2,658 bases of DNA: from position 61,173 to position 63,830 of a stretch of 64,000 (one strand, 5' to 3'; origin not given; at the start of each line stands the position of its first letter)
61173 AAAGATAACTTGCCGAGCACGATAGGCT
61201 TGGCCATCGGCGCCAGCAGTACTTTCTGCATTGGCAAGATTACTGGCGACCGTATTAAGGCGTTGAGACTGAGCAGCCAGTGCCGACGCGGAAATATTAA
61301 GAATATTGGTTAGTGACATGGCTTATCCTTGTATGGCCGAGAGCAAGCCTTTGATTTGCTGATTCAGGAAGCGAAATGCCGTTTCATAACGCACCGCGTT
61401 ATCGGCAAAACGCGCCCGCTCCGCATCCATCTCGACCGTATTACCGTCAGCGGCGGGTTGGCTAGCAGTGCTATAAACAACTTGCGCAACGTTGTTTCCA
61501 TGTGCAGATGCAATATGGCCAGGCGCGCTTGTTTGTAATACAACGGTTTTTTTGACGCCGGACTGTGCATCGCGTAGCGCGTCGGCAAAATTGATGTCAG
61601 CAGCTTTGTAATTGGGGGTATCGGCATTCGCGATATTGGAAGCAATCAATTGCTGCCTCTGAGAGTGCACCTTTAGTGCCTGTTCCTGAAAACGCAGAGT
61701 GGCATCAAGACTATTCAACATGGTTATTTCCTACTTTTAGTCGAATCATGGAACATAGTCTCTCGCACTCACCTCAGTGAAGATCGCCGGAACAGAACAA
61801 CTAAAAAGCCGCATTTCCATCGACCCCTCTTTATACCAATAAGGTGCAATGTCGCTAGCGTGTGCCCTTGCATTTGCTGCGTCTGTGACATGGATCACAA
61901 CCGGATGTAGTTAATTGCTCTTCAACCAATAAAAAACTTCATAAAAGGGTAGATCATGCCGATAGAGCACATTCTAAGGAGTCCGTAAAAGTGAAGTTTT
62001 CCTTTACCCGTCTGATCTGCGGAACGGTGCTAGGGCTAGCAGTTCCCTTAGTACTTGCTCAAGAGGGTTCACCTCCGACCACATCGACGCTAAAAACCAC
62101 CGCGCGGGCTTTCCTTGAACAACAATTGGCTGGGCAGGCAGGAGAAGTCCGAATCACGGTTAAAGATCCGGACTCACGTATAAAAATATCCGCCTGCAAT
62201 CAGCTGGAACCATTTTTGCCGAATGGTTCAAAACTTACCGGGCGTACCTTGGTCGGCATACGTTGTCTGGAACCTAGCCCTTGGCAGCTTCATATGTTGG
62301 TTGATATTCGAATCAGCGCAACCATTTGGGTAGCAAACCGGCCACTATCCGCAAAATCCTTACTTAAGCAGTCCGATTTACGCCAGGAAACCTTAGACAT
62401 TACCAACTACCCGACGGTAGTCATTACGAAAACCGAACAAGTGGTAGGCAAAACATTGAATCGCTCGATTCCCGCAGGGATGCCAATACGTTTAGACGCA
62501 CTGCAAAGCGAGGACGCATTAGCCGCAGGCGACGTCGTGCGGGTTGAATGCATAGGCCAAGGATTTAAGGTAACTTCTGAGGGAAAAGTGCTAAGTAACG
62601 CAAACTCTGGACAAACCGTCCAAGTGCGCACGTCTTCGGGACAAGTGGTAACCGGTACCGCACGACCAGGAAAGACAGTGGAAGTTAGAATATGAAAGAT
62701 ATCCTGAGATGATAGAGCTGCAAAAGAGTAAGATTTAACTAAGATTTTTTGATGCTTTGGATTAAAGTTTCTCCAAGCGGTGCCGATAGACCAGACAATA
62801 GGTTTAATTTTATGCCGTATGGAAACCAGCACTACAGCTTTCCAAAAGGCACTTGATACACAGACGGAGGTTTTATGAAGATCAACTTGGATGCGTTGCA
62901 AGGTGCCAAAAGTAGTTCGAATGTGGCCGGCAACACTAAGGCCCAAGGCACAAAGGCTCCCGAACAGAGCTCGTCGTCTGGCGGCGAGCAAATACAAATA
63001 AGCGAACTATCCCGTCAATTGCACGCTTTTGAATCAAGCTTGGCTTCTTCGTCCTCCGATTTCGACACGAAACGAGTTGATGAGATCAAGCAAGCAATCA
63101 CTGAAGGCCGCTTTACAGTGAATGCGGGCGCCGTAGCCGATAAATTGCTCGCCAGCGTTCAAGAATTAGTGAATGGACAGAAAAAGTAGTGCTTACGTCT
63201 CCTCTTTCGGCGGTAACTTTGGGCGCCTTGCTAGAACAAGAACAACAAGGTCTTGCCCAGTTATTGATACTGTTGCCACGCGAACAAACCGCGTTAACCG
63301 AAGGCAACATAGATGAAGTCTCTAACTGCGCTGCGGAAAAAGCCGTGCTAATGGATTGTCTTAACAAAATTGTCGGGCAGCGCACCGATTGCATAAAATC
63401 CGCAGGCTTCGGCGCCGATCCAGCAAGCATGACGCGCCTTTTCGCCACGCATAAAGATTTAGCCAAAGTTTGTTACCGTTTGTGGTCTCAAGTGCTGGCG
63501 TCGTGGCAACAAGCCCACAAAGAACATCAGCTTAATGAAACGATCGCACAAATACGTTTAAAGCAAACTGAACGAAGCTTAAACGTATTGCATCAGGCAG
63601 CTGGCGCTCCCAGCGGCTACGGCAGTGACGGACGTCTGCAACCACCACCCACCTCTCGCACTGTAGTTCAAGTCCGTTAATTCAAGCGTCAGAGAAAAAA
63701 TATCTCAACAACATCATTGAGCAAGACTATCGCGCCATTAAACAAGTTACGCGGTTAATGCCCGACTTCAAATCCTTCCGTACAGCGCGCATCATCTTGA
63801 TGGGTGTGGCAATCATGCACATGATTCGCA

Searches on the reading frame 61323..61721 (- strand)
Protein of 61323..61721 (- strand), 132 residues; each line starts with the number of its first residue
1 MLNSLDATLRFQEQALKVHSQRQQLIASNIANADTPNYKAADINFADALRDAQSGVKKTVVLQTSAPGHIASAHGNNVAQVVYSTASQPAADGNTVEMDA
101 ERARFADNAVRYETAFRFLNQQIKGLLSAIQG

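Call 10: search_protein_families(library=pfam, proteins=[window:61323-61721:-])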
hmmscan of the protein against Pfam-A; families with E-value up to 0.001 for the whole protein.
window:61323-61721:- (132 aa): 1 family
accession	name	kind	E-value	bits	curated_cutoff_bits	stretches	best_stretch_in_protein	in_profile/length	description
PF00460.25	Flg_bb_rod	-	9.1e-09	35.5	20.7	1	9-39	1-31/31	Flagella basal body rod protein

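Call 18: find_encoding_contigs(protein=window:61323-61721:-, flank=3000, max_places=6)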
Protein window:61323-61721:- (132 aa): no gene with exactly this product is on record in the collection.

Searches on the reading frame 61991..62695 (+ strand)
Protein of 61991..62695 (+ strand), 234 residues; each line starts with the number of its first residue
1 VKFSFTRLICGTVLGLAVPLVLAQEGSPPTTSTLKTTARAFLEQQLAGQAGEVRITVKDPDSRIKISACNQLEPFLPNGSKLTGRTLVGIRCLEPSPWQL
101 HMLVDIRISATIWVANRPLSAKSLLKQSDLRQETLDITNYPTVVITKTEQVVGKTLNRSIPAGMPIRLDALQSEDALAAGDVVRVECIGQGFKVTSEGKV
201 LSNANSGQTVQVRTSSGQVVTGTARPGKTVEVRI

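Call 10: search_protein_families(library=pfam, proteins=[window:61991-62695:+])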
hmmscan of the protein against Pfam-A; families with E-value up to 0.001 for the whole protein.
window:61991-62695:+ (234 aa): 3 families
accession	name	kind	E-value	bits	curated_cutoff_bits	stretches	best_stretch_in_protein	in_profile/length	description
PF13144.11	ChapFlgA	-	1.7e-26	93.1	23.8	1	111-232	2-122/122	Chaperone for flagella basal body P-ring formation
PF17656.6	ChapFlgA_N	-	8.1e-17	61.8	27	1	35-106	2-75/77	FlgA N-terminal domain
PF08666.17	SAF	-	2.9e-06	28.2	21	1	111-171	2-62/63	SAF domain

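Call 33: find_homologous_proteins(query=window:61991-62695:+, max_evalue=1e-15)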
Query window:61991-62695:+ (234 aa): 26 proteins with E <= 1e-15 among 2108 candidates.
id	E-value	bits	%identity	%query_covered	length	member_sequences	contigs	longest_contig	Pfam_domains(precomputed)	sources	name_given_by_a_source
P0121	9.0e-146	501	100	100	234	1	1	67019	PF08666.18,PF13144.12,PF17656.7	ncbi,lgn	ncbi:MAG: flagellar basal body P-ring formation chaperone FlgA [Pseudomonadota bacterium]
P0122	7.6e-83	295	59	98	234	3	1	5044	PF08666.18,PF13144.12,PF17656.7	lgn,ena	-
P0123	2.2e-78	281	59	95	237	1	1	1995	PF08666.18,PF13144.12,PF17656.7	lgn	-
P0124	4.6e-44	169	40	94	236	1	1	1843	PF08666.18,PF13144.12,PF17656.7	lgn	-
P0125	7.4e-44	168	44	86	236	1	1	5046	PF08666.18,PF13144.12,PF17656.7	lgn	-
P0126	3.6e-43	166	44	90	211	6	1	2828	PF08666.18,PF13144.12,PF17656.7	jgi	jgi:flagella basal body P-ring formation protein FlgA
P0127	1.9e-42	163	39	98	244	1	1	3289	PF08666.18,PF13144.12,PF17656.7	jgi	jgi:flagella basal body P-ring formation protein FlgA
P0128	3.3e-42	163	38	99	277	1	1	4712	PF08666.18,PF13144.12,PF17656.7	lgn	-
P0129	3.8e-42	162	41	97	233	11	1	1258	PF08666.18,PF13144.12,PF17656.7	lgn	-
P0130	3.2e-40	156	42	85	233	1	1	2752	PF08666.18,PF13144.12,PF17656.7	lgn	-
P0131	9.5e-38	148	40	82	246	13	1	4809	PF08666.18,PF13144.12,PF17656.7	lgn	-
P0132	1.8e-37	147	36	97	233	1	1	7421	PF08666.18,PF13144.12,PF17656.7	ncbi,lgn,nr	ncbi:MAG: flagellar basal body P-ring formation protein FlgA [Betaproteobacteria bacterium]|nr:flage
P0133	3.8e-36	143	39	83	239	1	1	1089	PF08666.18,PF13144.12,PF17656.7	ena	-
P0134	9.2e-36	142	38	85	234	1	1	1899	PF08666.18,PF13144.12,PF17656.7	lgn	-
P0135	9.3e-36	142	38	84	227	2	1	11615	PF08666.18,PF13144.12,PF17656.7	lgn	-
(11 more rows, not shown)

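Call 34: find_encoding_contigs(protein=P0122, flank=5000, max_places=5)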
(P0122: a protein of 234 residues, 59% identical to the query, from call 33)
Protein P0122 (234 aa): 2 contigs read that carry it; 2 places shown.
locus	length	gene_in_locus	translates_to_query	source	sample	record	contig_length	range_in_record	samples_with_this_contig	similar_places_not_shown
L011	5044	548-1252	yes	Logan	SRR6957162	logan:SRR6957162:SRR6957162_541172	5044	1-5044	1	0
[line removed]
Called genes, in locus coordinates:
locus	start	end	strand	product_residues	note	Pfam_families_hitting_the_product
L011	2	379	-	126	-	?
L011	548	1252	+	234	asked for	PF17656:ChapFlgA_N, PF08666:SAF, PF13144:ChapFlgA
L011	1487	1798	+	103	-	PF04316:FlgM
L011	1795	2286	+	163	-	PF05130:FlgN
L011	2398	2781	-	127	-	PF00072:Response_reg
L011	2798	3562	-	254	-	PF13677:MotB_plug, PF00691:OmpA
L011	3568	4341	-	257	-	PF20560:MotA_N, PF01618:MotA_ExbB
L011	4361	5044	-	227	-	?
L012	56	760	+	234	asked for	PF17656:ChapFlgA_N, PF08666:SAF, PF13144:ChapFlgA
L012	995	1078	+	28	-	?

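Call 35: find_encoding_contigs(protein=P0123, flank=5000, max_places=5)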
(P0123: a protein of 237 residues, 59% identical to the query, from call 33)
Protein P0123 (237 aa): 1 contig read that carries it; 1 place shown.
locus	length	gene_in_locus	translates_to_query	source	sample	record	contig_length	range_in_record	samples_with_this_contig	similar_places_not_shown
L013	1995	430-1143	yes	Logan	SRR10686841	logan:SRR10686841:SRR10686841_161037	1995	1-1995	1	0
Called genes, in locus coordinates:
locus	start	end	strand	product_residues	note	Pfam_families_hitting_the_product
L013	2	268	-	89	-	?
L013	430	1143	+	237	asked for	PF17656:ChapFlgA_N, PF08666:SAF (faint), PF13144:ChapFlgA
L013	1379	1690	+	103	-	PF04316:FlgM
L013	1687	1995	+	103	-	?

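Call 66: find_encoding_contigs(protein=P0121, flank=10000, max_places=4)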
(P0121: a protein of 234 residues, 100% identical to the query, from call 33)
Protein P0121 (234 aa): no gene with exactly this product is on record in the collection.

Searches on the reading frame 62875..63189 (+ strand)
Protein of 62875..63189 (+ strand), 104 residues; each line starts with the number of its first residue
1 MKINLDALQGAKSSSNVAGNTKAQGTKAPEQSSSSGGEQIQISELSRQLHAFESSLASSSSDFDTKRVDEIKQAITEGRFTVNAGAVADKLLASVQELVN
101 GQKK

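Call 10: search_protein_families(library=pfam, proteins=[window:62875-63189:+])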
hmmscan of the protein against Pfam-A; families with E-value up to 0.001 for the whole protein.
window:62875-63189:+ (104 aa): 1 family
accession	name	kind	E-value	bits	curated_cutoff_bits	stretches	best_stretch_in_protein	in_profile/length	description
PF04316.19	FlgM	-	1.1e-15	58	25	1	39-92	2-54/55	Anti-sigma-28 factor, FlgM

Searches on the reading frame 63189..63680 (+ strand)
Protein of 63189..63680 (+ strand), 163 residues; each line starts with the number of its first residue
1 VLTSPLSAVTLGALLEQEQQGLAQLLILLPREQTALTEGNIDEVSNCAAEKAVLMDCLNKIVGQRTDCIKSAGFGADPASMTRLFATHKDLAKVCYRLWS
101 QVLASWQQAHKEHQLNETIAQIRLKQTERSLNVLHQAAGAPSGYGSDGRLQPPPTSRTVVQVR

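Call 64: find_encoding_contigs(protein=window:63189-63680:+, flank=10000, max_places=4)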
Protein window:63189-63680:+ (163 aa): no gene with exactly this product is on record in the collection.
